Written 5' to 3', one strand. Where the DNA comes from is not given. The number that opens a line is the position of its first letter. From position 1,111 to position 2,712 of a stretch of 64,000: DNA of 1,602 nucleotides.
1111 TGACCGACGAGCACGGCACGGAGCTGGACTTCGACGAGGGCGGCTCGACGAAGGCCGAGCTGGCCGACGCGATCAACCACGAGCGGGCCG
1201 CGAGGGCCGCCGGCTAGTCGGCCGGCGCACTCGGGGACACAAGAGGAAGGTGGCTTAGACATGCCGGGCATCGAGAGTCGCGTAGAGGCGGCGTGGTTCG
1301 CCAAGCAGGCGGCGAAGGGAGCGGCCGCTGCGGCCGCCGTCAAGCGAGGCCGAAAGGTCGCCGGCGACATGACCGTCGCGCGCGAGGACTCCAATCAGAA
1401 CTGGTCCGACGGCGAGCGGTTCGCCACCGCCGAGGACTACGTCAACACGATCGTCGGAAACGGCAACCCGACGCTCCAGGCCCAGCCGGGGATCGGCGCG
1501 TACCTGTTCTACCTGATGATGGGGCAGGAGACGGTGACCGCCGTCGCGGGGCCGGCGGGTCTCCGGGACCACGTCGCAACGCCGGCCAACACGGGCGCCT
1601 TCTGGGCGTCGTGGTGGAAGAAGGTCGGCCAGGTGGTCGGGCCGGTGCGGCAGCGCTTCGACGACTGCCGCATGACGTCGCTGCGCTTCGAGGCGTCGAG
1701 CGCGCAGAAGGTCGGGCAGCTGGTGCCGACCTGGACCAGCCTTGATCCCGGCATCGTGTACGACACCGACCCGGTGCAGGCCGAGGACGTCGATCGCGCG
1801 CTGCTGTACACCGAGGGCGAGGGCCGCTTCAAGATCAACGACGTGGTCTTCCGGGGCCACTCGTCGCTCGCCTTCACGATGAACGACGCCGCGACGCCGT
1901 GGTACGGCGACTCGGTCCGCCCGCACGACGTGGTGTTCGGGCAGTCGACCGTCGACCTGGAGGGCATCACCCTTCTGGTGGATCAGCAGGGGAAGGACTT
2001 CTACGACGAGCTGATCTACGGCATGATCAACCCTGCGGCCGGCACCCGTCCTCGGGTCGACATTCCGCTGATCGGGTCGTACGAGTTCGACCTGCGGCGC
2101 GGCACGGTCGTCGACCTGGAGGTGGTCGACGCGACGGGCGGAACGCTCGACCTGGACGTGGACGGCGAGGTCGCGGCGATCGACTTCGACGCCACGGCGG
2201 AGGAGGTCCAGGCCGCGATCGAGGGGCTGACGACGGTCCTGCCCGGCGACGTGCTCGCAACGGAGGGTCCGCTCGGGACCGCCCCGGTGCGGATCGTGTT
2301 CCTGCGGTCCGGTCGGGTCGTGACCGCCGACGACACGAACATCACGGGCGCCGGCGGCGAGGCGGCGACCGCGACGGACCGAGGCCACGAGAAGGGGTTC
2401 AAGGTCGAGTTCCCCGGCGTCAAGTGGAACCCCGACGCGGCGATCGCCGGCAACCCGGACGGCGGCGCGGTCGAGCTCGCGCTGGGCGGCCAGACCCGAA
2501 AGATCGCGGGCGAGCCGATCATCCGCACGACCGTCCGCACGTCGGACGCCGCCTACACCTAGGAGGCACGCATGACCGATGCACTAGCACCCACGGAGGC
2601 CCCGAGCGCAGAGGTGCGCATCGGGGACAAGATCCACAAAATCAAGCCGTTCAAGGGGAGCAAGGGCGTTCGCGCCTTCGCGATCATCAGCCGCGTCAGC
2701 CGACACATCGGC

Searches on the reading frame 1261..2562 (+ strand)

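Call 22: search_protein_families(library=phrogs, proteins=[window:1261-2562:+], max_evalue=0.001)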
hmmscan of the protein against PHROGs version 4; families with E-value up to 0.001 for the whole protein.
window:1261-2562:+ (433 aa): 1 family
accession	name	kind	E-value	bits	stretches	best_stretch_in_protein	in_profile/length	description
phrog_5042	-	unknown function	0.00046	20.9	0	300-379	133-208/227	-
